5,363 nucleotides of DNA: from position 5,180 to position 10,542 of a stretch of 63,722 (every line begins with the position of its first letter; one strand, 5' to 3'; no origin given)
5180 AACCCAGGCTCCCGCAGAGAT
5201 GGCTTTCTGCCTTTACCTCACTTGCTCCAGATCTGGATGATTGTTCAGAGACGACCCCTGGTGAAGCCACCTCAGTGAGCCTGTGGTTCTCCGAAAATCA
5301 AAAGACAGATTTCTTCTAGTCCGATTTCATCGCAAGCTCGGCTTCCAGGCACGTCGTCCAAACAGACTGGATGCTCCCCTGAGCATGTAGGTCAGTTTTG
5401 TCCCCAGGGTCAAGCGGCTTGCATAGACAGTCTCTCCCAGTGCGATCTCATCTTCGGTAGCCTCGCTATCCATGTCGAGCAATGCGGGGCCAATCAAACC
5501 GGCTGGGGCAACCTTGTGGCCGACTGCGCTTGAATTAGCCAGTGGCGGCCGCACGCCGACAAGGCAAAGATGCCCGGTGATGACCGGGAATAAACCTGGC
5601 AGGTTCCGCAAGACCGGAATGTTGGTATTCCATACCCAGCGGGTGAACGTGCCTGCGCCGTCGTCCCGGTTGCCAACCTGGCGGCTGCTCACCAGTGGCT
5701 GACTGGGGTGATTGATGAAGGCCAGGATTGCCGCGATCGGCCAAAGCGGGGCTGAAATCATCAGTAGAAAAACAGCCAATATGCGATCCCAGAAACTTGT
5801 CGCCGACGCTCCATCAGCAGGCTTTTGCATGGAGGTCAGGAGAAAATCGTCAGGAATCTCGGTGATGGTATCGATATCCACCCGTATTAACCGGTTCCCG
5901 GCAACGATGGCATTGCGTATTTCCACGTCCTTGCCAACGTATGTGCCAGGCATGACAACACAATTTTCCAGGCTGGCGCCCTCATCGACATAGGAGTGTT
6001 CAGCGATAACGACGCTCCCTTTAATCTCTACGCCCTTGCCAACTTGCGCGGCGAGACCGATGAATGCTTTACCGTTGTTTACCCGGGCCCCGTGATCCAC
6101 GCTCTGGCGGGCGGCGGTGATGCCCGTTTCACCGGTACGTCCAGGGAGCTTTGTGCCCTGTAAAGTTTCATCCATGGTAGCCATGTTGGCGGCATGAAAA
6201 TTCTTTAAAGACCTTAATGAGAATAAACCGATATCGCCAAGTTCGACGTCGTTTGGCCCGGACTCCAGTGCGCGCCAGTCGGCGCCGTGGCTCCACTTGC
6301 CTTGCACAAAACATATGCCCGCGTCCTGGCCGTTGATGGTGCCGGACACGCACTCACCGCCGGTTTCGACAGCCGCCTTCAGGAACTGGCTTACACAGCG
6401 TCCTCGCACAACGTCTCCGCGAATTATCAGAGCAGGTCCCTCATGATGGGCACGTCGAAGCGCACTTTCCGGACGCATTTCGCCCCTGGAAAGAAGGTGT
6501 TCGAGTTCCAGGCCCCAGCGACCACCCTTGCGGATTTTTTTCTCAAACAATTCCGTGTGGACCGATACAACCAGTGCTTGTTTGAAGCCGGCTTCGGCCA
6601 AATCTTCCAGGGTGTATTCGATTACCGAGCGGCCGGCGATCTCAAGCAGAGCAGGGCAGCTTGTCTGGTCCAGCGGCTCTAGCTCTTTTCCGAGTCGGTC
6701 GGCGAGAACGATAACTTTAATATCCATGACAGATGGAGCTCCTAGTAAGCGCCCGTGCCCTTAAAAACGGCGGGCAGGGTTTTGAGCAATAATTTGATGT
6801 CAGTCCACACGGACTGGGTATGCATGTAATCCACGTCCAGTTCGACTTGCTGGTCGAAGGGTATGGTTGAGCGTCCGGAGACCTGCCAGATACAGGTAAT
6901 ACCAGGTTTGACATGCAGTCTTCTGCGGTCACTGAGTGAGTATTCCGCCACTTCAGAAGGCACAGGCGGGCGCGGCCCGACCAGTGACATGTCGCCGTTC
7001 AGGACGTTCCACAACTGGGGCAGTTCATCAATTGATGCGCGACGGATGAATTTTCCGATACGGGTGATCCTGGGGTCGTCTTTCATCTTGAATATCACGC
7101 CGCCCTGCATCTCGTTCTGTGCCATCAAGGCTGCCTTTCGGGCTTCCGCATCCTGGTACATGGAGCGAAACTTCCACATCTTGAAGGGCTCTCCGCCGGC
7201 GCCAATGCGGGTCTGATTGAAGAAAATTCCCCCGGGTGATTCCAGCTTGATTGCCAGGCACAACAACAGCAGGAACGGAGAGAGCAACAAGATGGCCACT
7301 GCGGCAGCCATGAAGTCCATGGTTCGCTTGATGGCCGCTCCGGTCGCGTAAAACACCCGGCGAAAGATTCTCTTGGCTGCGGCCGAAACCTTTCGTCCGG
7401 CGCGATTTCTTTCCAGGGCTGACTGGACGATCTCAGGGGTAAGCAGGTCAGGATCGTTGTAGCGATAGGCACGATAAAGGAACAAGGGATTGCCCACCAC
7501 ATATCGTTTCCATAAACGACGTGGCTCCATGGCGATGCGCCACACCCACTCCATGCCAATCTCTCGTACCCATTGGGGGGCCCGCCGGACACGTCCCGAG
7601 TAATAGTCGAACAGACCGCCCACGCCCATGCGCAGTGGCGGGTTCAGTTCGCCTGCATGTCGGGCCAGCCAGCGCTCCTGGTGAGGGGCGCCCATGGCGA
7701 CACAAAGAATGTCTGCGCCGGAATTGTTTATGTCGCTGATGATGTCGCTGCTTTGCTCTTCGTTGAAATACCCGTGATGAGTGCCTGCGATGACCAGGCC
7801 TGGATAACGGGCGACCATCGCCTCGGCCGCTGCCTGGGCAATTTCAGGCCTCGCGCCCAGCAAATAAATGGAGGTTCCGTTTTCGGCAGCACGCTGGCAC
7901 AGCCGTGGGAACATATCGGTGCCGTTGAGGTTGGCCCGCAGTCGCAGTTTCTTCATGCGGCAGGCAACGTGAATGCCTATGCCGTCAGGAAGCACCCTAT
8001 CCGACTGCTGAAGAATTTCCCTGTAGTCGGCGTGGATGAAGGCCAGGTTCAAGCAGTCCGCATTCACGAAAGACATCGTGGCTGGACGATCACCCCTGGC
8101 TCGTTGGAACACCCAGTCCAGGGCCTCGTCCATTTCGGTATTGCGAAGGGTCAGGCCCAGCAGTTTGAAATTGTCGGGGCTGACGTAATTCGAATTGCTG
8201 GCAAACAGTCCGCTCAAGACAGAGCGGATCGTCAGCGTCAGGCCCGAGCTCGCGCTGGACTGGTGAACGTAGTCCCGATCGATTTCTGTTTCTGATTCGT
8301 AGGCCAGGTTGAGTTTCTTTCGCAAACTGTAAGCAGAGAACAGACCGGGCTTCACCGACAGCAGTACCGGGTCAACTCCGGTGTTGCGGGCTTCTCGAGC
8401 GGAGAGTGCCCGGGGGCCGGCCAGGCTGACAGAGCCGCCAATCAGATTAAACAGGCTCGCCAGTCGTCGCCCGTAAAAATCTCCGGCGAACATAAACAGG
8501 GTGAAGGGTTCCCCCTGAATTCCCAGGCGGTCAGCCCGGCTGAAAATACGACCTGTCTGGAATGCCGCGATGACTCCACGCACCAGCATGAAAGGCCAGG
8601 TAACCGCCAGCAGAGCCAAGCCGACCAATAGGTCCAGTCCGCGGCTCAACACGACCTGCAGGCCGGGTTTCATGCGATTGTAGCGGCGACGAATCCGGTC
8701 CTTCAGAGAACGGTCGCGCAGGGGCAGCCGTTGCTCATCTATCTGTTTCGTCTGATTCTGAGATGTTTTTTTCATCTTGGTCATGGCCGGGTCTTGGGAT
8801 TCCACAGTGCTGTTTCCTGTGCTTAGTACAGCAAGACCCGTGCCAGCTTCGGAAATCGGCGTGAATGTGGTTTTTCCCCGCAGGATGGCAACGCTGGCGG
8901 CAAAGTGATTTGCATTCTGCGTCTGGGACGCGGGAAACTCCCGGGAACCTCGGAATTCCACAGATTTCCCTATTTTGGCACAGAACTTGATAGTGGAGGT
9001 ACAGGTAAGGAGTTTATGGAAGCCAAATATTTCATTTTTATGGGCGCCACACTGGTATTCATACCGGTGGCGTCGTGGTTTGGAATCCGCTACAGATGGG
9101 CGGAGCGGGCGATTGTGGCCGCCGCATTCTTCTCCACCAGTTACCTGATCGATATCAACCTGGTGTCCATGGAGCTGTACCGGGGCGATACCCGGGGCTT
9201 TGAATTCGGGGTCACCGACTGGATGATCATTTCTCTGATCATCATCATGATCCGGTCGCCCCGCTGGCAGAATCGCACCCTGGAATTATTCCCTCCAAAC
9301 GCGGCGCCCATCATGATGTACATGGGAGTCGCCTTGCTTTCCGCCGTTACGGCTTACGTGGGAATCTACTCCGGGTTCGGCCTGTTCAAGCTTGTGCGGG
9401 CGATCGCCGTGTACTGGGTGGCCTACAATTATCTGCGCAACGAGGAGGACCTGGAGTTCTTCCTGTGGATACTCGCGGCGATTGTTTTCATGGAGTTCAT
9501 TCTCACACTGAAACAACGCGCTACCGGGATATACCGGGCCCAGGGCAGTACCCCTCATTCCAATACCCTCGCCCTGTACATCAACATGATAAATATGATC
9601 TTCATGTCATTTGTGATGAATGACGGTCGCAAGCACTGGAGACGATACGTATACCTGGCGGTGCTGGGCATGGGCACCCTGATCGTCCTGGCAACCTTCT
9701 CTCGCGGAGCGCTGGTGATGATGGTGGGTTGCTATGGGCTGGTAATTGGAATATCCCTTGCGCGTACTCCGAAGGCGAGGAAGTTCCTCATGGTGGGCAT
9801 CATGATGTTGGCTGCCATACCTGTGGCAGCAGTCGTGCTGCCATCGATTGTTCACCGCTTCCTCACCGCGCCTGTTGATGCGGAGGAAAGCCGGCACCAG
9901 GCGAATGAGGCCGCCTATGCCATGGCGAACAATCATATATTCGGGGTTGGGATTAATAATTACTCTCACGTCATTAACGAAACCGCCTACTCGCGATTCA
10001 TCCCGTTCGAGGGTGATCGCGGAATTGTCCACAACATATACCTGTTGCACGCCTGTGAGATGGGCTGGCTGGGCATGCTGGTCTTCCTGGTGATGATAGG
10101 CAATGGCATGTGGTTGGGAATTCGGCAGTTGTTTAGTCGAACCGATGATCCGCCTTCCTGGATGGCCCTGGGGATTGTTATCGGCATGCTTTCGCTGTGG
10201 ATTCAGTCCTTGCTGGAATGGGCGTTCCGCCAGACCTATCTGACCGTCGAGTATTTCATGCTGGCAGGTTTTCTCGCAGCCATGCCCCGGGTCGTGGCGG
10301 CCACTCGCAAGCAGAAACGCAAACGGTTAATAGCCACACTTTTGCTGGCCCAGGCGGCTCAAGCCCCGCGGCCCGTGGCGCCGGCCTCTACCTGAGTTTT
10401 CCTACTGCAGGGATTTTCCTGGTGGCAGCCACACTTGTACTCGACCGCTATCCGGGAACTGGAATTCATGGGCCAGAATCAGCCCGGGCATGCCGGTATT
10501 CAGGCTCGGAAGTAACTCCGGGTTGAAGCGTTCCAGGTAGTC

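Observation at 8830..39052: Six well-matching plus one weaker sigma-54 promoter motifs place a whole matrix locus under one local enhancer-binding regulator (syp-like logic)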

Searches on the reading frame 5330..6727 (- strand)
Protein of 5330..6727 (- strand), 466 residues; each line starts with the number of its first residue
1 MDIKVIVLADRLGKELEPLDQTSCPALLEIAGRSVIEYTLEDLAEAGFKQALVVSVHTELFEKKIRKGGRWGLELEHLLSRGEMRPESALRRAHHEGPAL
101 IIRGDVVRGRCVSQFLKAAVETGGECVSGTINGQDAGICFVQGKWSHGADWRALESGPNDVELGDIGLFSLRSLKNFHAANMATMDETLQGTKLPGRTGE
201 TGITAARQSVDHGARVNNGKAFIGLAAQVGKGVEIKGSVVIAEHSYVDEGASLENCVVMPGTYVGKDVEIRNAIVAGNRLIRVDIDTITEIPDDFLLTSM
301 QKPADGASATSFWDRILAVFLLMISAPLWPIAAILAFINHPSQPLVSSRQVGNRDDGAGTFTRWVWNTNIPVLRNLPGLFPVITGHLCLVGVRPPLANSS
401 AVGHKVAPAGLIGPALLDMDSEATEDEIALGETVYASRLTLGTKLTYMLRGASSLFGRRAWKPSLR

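Call 5: search_protein_families(library=pfam, proteins=[window:5330-6727:-])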
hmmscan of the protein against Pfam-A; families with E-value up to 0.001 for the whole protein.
window:5330-6727:- (466 aa): 5 families
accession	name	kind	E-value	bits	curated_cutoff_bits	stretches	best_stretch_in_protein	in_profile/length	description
PF25084.1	LbH_EIF2B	-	7.2e-07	29.6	54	1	213-282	15-82/105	EIF2B subunit epsilon LbH domain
PF00483.29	NTP_transferase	-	3.7e-06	27.1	21.2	1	5-126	2-131/245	Nucleotidyl transferase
PF02397.22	Bac_transf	-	4e-06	26.9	27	1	373-453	88-175/179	Bacterial sugar transferase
PF24894.1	Hexapep_GlmU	-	1.3e-05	25.7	23.3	1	231-279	28-75/104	GlmU-like, C-terminal hexapeptide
PF00132.30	Hexapep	-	0.00013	22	27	0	226-252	7-33/36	Bacterial transferase hexapeptide (six repeats)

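Call 60: search_solved_structures(query=window:5330-6727:-, max_evalue=0.001)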
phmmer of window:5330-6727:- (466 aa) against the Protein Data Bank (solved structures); distinct sequences matched with E-value up to 0.001: 17.
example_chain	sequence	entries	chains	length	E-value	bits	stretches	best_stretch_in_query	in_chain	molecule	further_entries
8x7s_B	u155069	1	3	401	4.6e-09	38.9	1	176-282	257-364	UTP--glucose-1-phosphate uridylyltransferase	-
5z09_A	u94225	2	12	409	6.4e-06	28.5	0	4-67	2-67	Dual sugar-1-phosphate nucleotidylyltransferase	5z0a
2ggo_A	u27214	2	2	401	9.3e-06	28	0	4-67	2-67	401aa long hypothetical glucose-1-phosphate thymidylyltransferase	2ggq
5b04_E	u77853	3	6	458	2.4e-05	26.6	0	199-275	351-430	Probable translation initiation factor eIF-2B subunit gamma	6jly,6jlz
3pkp_A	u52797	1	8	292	6.4e-05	25.2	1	4-122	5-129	Glucose-1-phosphate thymidylyltransferase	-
1mp3_A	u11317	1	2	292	0.00014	24.1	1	4-122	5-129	GLUCOSE-1-PHOSPHATE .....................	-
6i3m_G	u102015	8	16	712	0.00016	23.9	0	4-86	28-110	Translation initiation factor eIF-2B subunit epsilon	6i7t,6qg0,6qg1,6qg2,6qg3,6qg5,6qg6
1mp5_A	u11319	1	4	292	0.00017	23.8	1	4-121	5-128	Y177F VARIANT OF S. ENTERICA RmlA BOUND TO UDP-GLUCOSE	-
1iim_A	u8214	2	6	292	0.00017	23.8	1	4-121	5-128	glucose-1-phosphate thymidylyltransferase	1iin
1mp4_A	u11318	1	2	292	0.00017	23.8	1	4-121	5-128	W224H Variant of S. Enterica RmlA Bound to UDP-Glucose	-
3pkq_A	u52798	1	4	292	0.00018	23.7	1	4-121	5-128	Glucose-1-phosphate thymidylyltransferase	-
6n0u_A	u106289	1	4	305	0.00038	22.7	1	4-113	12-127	Glucose-1-phosphate thymidylyltransferase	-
5ify_A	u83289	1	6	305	0.00055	22.1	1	4-116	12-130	Glucose-1-phosphate thymidylyltransferase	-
1h5s_A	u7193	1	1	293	0.00089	21.4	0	4-82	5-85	Glucose-1-phosphate thymidylyltransferase 1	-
1h5r_A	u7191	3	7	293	0.00089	21.4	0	4-82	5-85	GLUCOSE-1-PHOSPHATE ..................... | Glucose-1-phosphate thymidylyltransferase 1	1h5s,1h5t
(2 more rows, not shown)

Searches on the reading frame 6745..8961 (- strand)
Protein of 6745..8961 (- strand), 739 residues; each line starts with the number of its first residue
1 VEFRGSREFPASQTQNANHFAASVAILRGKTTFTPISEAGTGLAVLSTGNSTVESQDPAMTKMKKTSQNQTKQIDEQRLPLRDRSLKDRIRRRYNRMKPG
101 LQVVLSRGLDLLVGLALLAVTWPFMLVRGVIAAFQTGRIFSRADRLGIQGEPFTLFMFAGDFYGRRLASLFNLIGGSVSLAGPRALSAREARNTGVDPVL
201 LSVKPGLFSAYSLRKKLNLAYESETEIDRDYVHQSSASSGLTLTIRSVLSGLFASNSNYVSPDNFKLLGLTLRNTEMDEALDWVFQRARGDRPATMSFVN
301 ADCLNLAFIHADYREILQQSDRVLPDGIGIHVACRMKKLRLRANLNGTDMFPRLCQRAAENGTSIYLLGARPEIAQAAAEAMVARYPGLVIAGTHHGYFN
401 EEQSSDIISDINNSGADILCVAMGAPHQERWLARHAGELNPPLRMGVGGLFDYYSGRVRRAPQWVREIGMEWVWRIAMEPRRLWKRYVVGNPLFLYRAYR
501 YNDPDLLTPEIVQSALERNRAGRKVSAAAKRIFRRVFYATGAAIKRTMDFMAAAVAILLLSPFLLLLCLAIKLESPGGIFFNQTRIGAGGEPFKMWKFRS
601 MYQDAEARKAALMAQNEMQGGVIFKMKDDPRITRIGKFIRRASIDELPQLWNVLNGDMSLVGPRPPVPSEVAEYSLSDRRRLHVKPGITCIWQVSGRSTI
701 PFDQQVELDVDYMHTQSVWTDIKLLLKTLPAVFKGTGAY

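Call 5: search_protein_families(library=pfam, proteins=[window:6745-8961:-])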
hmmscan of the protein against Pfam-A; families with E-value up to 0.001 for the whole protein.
window:6745-8961:- (739 aa): 2 families
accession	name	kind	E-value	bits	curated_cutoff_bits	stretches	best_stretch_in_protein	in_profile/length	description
PF02397.22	Bac_transf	-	1.7e-82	275.7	27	2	545-734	1-179/179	Bacterial sugar transferase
PF03808.19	Glyco_tran_WecG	-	8.4e-65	218.1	27.4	1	321-487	2-168/168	Glycosyl transferase WecG/TagA/CpsF family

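Call 29: find_homologous_proteins(query=window:6745-8784:-, max_evalue=1e-60)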
Query window:6745-8784:- (680 aa): 1137 proteins with E <= 1e-60 among 8000 candidates; the best 120 are listed.
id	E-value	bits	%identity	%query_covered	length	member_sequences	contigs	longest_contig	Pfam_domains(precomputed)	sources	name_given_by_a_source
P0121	0.0e+0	1542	100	100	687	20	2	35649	PF03808.20,PF02397.23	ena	-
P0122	0.0e+0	1352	86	100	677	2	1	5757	PF03808.20,PF02397.23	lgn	-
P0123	0.0e+0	1340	85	100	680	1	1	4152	PF03808.20,PF02397.23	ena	-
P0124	0.0e+0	1145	72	100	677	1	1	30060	PF03808.20,PF02397.23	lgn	-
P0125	1.4e-246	838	56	96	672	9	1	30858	PF03808.20,PF02397.23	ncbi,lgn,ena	-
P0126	1.8e-243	828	56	96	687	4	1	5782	PF03808.20,PF02397.23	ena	-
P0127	3.4e-243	827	58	94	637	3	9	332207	PF03808.20,PF02397.23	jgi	jgi:exopolysaccharide biosynthesis WecB/TagA/CpsF family protein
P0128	2.1e-239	815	57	93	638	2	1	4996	PF03808.20,PF02397.23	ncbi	-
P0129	8.3e-239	813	55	96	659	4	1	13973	PF03808.20,PF02397.23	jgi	jgi:exopolysaccharide biosynthesis WecB/TagA/CpsF family protein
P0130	6.6e-238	810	54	96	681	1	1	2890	PF03808.20,PF02397.23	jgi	-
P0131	6.7e-237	806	55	96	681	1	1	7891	PF03808.20,PF02397.23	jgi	-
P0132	6.8e-237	806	56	93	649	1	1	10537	PF03808.20,PF02397.23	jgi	-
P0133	7.3e-234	796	53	98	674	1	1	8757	PF03808.20,PF02397.23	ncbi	-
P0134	5.4e-233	793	55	93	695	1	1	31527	PF03808.20,PF02397.23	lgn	-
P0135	4.7e-231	787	56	96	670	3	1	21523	PF03808.20,PF02397.23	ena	-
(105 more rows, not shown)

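Call 30: find_encoding_contigs(protein=P0124, flank=10000, max_places=1)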
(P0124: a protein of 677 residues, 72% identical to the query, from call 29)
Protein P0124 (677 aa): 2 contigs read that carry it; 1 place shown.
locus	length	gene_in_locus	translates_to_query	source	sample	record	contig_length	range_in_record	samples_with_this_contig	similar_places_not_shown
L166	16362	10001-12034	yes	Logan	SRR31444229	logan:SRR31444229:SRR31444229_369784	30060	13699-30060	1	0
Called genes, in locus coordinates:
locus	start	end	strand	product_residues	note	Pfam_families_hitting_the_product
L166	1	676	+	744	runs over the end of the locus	PF13807:GNVR (faint)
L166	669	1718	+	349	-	PF02563:Poly_export, PF10531:SLBB (weak), PF22461:SLBB_2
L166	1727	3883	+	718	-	PF02927:CelD_N, PF00759:Glyco_hydro_9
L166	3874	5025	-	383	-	-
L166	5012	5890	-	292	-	PF00535:Glycos_transf_2, PF10111:Glyco_tranf_2_2 (faint), PF13641:Glyco_tranf_2_3, PF13632:Glyco_trans_2_3 (weak)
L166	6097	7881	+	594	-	PF00535:Glycos_transf_2, PF10111:Glyco_tranf_2_2, PF13641:Glyco_tranf_2_3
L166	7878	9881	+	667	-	PF04138:GtrA_DPMS_TM, PF13231:PMT_2 (weak)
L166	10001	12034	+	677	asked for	PF02397:Bac_transf (weak), PF03808:Glyco_tran_WecG, PF02397:Bac_transf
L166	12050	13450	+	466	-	PF00483:NTP_transferase (weak), PF25084:LbH_EIF2B (faint), PF25087:GMPPB_C, PF02397:Bac_transf (faint)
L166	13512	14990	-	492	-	PF00072:Response_reg, PF00989:PAS (weak), PF08448:PAS_4, PF13426:PAS_9, PF00512:HisKA, PF02518:HATPase_c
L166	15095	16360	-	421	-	?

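Call 31: find_encoding_contigs(protein=P0127, flank=10000, max_places=1)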
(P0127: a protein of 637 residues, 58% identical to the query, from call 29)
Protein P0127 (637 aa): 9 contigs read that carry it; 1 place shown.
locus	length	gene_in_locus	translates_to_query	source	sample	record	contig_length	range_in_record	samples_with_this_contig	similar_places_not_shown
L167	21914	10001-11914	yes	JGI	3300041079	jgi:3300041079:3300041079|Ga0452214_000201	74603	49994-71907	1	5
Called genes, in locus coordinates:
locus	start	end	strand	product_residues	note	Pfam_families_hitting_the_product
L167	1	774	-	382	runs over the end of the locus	-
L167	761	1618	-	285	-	PF00535:Glycos_transf_2, PF13641:Glyco_tranf_2_3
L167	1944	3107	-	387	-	PF01757:Acyl_transf_3, PF10129:OpgC_C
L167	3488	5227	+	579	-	PF00535:Glycos_transf_2, PF10111:Glyco_tranf_2_2 (weak), PF13641:Glyco_tranf_2_3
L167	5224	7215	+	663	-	PF04138:GtrA_DPMS_TM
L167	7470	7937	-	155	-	PF00665:rve (weak), PF13683:rve_3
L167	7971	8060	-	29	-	-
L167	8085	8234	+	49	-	-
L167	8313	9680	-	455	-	PF04932:Wzy_C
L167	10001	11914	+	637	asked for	PF02397:Bac_transf (weak), PF03808:Glyco_tran_WecG, PF02397:Bac_transf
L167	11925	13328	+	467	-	PF00483:NTP_transferase (weak), PF25084:LbH_EIF2B (weak), PF25087:GMPPB_C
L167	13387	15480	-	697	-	PF00034:Cytochrom_C, PF13442:Cytochrome_CBB3, PF02239:Cytochrom_D1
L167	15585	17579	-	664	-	PF07715:Plug, PF00593:TonB_dep_Rec_b-barrel, PF14905:OMP_b-brl_3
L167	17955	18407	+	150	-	PF02082:Rrf2, PF12802:MarR_2 (weak)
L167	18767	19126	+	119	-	-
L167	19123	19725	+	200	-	PF00034:Cytochrom_C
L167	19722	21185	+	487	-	PF00115:COX1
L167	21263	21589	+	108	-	PF00034:Cytochrom_C, PF13442:Cytochrome_CBB3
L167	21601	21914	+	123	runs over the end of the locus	PF01152:Bac_globin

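Call 32: find_encoding_contigs(protein=P0125, flank=10000, max_places=1)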
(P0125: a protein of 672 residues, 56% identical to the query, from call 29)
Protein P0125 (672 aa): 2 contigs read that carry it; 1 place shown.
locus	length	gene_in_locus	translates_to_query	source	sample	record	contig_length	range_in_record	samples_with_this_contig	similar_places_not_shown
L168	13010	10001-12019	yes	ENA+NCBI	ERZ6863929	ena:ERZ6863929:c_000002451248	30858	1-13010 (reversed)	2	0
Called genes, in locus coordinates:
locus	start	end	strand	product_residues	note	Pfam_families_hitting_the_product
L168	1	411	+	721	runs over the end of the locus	PF02927:CelD_N, PF00759:Glyco_hydro_9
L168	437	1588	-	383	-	-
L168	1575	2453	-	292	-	PF00535:Glycos_transf_2, PF13641:Glyco_tranf_2_3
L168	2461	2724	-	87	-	-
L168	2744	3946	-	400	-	PF01757:Acyl_transf_3, PF10129:OpgC_C (weak)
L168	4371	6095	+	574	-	PF00535:Glycos_transf_2, PF10111:Glyco_tranf_2_2, PF13641:Glyco_tranf_2_3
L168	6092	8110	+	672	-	PF04138:GtrA_DPMS_TM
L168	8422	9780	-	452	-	PF04932:Wzy_C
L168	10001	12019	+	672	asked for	PF03808:Glyco_tran_WecG, PF02397:Bac_transf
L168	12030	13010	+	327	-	?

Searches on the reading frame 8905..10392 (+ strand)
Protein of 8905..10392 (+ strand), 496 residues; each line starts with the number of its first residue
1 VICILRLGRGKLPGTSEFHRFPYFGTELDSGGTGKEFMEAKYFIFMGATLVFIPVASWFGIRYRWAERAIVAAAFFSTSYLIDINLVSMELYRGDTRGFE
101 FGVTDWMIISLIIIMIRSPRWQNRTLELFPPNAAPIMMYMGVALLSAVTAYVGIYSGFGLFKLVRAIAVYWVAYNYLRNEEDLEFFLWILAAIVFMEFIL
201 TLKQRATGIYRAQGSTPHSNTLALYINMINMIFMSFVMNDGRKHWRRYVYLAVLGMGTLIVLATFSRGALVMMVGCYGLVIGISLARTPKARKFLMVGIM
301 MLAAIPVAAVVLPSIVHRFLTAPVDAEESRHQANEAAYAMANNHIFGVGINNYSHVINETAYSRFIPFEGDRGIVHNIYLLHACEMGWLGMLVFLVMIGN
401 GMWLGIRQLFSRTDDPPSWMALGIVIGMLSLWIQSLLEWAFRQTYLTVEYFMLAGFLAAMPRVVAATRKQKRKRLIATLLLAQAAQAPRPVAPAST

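Call 5: search_protein_families(library=pfam, proteins=[window:8905-10392:+])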
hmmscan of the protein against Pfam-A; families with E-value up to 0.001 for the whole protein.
window:8905-10392:+ (496 aa): 1 family
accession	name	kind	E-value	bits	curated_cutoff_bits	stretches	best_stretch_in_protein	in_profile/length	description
PF04932.20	Wzy_C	-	1.5e-12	48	31.7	1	256-395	5-149/149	O-Antigen ligase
